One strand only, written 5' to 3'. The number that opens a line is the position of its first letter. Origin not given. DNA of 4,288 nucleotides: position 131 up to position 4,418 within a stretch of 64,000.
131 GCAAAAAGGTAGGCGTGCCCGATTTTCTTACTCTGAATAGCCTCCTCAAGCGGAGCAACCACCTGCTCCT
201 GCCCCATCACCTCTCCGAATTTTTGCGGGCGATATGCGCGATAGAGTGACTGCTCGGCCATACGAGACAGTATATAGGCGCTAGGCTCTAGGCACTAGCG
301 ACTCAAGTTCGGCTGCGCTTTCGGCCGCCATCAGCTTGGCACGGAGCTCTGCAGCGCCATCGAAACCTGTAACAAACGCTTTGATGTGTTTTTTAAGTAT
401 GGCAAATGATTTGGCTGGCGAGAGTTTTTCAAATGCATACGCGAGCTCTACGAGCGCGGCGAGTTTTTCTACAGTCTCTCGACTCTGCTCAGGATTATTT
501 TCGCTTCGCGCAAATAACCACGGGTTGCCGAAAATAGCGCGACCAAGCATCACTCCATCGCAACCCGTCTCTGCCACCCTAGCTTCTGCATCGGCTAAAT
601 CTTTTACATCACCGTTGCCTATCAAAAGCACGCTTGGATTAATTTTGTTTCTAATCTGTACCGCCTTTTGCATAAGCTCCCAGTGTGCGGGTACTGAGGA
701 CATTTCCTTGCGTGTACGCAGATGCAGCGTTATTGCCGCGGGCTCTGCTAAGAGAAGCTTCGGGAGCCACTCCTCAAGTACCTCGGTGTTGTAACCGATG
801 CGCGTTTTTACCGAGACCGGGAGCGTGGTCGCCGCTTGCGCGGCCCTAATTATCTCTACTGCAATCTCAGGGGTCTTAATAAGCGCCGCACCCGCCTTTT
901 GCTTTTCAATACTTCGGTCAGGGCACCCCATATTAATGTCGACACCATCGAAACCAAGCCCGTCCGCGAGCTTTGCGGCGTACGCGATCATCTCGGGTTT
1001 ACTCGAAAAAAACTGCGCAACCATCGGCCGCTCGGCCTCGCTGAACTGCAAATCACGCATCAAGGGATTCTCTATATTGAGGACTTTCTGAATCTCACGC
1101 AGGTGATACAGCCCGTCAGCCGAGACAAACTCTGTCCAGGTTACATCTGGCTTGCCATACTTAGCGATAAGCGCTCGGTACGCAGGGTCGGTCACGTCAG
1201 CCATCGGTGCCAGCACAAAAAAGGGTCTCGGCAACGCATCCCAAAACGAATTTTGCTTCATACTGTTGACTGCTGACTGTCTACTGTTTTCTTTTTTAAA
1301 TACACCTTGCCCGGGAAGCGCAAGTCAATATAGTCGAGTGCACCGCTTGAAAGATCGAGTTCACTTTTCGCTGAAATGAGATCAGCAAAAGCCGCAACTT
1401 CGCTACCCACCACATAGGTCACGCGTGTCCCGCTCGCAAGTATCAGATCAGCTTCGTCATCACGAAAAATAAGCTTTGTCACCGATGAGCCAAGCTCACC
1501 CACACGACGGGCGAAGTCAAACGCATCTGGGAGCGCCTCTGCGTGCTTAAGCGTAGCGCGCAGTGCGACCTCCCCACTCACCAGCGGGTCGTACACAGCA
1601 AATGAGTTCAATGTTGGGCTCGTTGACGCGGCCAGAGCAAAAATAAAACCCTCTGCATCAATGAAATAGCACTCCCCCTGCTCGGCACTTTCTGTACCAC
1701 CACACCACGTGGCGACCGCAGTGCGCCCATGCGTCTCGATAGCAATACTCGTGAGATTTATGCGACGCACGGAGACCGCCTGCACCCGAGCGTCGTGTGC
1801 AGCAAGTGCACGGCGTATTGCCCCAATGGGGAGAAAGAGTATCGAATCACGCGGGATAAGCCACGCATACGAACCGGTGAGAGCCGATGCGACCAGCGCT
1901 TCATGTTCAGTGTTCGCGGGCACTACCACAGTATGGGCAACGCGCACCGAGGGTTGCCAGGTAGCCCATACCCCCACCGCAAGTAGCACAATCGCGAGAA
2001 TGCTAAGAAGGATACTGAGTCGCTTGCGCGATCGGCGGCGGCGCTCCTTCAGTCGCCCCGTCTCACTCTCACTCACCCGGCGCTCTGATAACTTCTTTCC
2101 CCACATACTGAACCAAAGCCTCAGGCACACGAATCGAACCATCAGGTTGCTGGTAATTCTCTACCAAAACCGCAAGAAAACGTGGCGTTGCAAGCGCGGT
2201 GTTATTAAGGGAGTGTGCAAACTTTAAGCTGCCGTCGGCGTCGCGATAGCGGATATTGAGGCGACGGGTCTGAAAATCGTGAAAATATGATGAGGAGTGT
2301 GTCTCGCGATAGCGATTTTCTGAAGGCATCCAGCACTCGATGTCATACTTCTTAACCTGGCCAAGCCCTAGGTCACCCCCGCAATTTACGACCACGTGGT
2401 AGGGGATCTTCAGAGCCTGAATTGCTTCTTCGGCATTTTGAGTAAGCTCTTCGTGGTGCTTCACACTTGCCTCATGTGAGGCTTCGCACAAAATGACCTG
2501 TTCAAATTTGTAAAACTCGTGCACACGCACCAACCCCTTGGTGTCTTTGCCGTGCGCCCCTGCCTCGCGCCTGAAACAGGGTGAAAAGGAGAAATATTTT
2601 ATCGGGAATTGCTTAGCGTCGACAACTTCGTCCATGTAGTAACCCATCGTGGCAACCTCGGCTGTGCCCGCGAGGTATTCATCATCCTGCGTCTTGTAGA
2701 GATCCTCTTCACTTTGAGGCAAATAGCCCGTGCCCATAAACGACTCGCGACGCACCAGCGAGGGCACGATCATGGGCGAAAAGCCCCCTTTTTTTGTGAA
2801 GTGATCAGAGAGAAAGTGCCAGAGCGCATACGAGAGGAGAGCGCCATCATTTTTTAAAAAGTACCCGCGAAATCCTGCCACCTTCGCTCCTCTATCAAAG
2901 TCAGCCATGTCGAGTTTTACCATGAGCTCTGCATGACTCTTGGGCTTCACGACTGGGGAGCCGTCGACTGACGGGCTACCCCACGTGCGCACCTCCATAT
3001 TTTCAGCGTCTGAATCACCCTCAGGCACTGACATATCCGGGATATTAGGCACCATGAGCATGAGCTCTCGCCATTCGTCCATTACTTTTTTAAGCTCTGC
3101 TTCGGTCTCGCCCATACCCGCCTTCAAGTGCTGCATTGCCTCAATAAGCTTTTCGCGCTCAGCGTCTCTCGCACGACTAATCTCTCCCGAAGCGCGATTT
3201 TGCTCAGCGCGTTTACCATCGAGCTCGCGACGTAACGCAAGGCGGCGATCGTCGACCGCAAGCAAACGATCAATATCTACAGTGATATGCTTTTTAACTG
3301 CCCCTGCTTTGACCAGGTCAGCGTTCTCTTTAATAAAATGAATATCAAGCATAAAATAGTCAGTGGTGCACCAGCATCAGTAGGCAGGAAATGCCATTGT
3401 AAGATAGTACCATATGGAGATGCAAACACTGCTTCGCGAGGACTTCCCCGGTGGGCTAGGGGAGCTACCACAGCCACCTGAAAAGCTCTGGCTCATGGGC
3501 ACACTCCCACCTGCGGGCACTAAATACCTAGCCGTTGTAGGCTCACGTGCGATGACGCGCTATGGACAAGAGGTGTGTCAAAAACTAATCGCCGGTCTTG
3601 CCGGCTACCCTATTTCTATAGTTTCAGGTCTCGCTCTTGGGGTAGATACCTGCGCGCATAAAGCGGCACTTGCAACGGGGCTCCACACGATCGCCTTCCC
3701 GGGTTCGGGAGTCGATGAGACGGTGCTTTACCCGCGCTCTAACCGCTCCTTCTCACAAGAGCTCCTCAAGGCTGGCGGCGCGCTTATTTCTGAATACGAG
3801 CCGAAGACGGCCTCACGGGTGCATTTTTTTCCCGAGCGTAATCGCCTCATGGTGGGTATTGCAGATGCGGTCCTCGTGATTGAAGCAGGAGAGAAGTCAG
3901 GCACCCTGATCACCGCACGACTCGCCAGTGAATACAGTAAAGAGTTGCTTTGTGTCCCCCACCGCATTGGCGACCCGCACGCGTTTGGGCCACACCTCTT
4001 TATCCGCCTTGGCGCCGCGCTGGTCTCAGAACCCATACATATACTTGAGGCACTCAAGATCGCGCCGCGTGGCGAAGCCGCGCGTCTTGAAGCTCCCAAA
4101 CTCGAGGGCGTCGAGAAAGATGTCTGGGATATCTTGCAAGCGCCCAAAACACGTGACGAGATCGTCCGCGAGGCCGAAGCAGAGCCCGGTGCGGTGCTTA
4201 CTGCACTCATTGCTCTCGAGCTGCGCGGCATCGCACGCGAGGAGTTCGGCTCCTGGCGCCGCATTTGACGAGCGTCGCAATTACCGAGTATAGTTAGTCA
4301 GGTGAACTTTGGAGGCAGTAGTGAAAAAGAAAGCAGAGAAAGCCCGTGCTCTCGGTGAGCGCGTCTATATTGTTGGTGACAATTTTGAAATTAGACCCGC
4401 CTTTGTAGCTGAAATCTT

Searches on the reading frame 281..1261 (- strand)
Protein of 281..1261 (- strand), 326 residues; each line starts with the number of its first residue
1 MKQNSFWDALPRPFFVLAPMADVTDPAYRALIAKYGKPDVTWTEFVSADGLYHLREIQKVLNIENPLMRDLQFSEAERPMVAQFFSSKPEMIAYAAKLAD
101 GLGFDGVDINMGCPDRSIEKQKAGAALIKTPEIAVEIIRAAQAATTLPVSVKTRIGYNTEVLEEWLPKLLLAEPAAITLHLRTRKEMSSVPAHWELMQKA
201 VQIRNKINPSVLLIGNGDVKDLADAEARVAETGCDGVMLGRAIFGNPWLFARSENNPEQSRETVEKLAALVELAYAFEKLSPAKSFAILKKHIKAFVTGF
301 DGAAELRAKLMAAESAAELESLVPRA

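Call 48: search_protein_families(library=pfam, proteins=[window:281-1261:-], max_evalue=0.0001)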
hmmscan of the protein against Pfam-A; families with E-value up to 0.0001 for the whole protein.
window:281-1261:- (326 aa): 1 family
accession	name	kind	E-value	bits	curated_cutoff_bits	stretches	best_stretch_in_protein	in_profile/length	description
PF01207.24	Dus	-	1.8e-62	211.7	20.4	1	17-320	2-299/311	Dihydrouridine synthase (Dus)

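Call 69: find_encoding_contigs(protein=window:281-1261:-, flank=10000, max_places=3)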
Protein window:281-1261:- (326 aa): 5 contigs read that carry it; 3 places shown.
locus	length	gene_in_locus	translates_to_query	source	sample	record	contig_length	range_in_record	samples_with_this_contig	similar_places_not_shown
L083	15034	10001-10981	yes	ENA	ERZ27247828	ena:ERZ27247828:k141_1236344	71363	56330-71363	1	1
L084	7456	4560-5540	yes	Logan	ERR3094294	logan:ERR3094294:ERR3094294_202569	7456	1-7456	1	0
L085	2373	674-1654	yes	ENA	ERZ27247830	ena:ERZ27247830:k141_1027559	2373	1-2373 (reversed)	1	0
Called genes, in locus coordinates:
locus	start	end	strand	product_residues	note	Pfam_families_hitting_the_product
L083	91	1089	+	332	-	PF02195:ParB_N, PF17762:HTH_ParB, PF23552:ParB_C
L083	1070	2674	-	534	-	PF13328:HD_4, PF01966:HD, PF04607:RelA_SpoT, PF02824:TGS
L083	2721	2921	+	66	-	-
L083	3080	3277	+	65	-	-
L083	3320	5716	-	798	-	PF01751:Toprim, PF01131:Topoisom_bac, PF01396:Zn_ribbon_Top1, PF13368:Toprim_C_rpt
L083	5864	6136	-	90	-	-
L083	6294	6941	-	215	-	-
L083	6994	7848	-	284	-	PF02481:DNA_processg_A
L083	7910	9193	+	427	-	PF02403:Seryl_tRNA_N, PF00587:tRNA-synt_2b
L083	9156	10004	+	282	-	-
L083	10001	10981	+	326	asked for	PF01207:Dus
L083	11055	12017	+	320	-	PF13177:DNA_pol3_delta2, PF00004:AAA, PF13177:DNA_pol3_delta2, PF22608:DNAX_ATPase_lid (weak), PF12169:DNA_pol3_gamma3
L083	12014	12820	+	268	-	PF00413:Peptidase_M10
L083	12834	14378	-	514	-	PF00239:Resolvase, PF07508:Recombinase, PF13408:Zn_ribbon_recom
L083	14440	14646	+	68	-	PF13560:HTH_31, PF12844:HTH_19, PF13443:HTH_26, PF01381:HTH_3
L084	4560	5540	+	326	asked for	PF01207:Dus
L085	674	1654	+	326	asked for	PF01207:Dus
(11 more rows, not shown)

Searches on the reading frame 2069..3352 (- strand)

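Call 48: search_protein_families(library=pfam, proteins=[window:2069-3352:-], max_evalue=0.0001)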
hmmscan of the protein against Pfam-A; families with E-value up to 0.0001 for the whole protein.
window:2069-3352:- (427 aa): 2 families
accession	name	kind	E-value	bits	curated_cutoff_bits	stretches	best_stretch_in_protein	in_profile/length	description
PF00587.30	tRNA-synt_2b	-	7.7e-33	114.5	29.3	1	221-400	3-179/179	tRNA synthetase class II core domain (G, H, P, S and T)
PF02403.27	Seryl_tRNA_N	-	1.5e-20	73.9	28.2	1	1-105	1-108/108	Seryl-tRNA synthetase N-terminal domain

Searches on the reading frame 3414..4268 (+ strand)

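Call 48: search_protein_families(library=pfam, proteins=[window:3414-4268:+], max_evalue=0.0001)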
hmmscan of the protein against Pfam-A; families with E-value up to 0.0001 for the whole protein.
window:3414-4268:+ (284 aa): 2 families
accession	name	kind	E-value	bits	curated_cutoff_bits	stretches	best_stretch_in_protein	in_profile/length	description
PF02481.21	DNA_processg_A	-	6.7e-62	208.9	29.6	1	3-205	9-211/212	DNA recombination-mediator protein A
PF17782.7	DprA_WH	-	1.5e-05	25.3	22.9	1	224-274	4-55/61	DprA winged helix domain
